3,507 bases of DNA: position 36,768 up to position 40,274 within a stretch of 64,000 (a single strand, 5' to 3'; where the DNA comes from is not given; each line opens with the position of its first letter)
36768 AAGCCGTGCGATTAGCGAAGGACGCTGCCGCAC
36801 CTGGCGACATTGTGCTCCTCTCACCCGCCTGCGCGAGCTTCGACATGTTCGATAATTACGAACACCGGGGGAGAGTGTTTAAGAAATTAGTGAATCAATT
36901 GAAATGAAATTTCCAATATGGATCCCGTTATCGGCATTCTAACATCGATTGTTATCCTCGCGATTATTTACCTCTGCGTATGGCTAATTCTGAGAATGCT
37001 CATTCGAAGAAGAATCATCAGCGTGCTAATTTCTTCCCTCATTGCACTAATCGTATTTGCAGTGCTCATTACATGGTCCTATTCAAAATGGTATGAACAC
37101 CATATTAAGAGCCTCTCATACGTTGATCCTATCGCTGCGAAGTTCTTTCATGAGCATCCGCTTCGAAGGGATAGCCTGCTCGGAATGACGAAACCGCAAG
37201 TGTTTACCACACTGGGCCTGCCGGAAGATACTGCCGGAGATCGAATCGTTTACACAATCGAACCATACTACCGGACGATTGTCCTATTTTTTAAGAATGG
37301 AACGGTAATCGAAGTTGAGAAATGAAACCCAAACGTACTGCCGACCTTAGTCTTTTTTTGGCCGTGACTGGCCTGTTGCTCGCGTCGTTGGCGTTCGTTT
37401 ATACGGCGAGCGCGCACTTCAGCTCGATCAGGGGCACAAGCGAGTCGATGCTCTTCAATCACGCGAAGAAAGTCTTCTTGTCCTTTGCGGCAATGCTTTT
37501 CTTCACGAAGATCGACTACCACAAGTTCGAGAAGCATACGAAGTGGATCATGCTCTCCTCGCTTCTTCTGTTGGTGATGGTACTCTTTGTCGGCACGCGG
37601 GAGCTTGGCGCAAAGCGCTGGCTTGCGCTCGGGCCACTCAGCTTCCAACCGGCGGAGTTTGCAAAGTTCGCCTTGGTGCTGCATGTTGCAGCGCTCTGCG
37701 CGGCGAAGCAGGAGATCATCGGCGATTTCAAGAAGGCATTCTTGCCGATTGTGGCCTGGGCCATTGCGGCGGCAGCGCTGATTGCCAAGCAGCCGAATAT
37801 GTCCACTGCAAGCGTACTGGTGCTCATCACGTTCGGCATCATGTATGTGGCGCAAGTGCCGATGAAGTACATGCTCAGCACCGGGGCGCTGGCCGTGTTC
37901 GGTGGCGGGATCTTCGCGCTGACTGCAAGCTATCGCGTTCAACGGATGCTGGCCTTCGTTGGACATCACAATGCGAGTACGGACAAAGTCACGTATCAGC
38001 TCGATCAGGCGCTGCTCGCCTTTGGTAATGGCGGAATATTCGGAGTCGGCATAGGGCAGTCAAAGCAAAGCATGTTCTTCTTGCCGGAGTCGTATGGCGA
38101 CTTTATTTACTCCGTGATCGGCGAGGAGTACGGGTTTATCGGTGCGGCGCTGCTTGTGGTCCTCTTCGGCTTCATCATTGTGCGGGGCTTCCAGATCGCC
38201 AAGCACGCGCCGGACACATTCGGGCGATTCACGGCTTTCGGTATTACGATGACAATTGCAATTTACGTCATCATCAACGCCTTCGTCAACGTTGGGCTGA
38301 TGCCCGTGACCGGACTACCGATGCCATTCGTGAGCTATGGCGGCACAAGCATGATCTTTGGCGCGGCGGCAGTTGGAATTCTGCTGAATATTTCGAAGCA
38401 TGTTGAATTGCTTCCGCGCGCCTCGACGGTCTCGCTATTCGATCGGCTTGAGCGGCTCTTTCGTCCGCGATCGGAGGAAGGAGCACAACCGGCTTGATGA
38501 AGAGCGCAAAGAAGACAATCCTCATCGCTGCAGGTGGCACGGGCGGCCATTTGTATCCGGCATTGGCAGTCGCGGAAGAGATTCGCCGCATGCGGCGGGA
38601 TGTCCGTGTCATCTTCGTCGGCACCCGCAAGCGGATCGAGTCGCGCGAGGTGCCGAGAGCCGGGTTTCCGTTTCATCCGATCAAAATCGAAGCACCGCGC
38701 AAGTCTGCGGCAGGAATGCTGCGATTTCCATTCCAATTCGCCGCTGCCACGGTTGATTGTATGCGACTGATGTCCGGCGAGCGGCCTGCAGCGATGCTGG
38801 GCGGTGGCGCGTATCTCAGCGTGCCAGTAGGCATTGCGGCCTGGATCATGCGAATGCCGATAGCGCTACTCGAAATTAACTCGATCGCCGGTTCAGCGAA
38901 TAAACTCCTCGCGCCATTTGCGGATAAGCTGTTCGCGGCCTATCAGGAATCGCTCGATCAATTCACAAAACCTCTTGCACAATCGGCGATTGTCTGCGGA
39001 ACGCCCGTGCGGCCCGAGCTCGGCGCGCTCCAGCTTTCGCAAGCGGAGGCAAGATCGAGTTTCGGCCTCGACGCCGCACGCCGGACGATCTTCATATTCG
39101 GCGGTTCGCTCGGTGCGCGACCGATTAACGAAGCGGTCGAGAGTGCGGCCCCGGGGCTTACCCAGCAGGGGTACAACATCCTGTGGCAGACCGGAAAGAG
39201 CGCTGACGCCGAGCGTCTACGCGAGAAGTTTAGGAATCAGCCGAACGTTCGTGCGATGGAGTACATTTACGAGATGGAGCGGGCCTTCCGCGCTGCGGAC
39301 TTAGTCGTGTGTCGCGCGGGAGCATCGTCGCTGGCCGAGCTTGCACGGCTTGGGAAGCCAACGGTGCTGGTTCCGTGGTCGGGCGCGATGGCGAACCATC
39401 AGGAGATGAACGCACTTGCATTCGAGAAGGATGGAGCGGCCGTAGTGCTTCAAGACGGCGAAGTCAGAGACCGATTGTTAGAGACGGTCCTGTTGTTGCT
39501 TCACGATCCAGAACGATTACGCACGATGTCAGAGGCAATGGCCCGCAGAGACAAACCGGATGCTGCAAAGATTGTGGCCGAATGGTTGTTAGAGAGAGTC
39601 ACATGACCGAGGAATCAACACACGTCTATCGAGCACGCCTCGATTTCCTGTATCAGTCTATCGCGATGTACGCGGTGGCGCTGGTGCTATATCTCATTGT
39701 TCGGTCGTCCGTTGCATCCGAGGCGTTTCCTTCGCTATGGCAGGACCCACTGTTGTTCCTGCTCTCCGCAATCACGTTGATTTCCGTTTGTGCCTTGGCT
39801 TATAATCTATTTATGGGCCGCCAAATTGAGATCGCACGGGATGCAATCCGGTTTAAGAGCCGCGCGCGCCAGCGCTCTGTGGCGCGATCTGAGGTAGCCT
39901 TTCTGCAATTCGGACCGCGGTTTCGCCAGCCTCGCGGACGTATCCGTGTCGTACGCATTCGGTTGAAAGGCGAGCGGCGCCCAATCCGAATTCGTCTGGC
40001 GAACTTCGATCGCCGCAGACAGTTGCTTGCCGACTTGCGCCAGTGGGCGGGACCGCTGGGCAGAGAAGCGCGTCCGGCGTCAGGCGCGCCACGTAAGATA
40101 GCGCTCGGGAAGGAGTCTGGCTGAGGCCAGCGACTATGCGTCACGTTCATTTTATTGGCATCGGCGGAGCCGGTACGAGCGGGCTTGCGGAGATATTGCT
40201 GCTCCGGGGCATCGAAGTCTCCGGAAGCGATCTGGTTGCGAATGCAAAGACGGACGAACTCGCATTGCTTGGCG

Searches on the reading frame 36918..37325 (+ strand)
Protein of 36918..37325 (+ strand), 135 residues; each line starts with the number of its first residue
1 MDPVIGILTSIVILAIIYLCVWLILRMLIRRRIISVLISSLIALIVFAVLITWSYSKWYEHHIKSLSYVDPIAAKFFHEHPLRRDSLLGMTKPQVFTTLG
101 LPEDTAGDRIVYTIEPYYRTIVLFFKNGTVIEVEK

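Call 39: search_protein_families(library=pfam, proteins=[window:36918-37325:+], max_evalue=0.1)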
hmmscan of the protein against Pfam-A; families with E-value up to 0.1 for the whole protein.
window:36918-37325:+ (135 aa): 3 families
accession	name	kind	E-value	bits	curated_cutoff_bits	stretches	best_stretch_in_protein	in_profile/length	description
PF01027.25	Bax1-I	-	0.0019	18.5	34.1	1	8-68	124-183/207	Inhibitor of apoptosis-promoting Bax1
PF14102.11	Caps_synth_CapC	-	0.0053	17.6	27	1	5-67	34-99/119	Capsule biosynthesis CapC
PF04932.20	Wzy_C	-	0.0096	16.2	31.7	1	11-53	17-59/149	O-Antigen ligase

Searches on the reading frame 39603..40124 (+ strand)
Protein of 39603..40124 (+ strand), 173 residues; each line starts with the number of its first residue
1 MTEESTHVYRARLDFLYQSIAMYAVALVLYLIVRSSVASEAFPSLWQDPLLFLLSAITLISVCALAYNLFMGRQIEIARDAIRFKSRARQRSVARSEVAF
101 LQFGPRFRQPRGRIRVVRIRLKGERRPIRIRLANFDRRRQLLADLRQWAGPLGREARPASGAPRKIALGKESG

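Call 38: search_protein_families(library=padloc, proteins=[window:39603-40124:+], max_evalue=1)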
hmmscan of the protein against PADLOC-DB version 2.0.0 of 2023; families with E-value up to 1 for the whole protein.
window:39603-40124:+ (173 aa): 0 families

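Call 39: search_protein_families(library=pfam, proteins=[window:39603-40124:+], max_evalue=0.1)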
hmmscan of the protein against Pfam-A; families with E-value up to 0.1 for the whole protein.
window:39603-40124:+ (173 aa): 1 family
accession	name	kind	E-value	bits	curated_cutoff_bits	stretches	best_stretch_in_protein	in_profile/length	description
PF11846.14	Wzy_C_2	-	0.017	15.6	28.5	1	16-108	20-111/191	Virulence factor membrane-bound polymerase, C-terminal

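Call 79: find_related_loci(query=A4, collection=metagenome_contigs, flank=6000)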
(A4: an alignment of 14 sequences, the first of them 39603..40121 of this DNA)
Query A4 (173 aa) in metagenome_contigs; peptide patterns used: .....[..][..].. (x = any residue, [..] = any of these).
211 stretches matched a pattern; 14 encode a relative of the query (tblastn E <= 1e-3); 14 distinct loci.
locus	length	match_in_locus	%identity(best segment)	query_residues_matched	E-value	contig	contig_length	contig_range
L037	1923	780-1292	83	1-171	3e-84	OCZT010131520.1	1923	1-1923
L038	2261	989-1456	63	3-159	5e-64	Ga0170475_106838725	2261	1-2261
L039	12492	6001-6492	65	1-164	4e-56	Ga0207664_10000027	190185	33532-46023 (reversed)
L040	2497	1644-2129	66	3-164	7e-55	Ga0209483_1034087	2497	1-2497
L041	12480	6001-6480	65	3-161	5e-54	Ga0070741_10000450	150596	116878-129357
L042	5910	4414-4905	63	1-164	7e-53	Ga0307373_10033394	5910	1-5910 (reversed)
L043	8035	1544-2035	63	1-164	7e-53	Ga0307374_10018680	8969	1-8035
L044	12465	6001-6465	65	1-152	3e-50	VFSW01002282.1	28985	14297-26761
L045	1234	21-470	37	4-152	5e-30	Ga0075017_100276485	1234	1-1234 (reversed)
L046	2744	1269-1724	34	2-152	3e-28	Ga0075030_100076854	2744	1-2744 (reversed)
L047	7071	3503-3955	34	3-152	8e-28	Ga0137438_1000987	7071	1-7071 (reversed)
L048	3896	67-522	34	2-152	2e-27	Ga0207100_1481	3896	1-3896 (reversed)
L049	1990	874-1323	40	8-157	8e-27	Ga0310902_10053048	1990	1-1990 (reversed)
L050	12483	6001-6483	63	3-164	2e-59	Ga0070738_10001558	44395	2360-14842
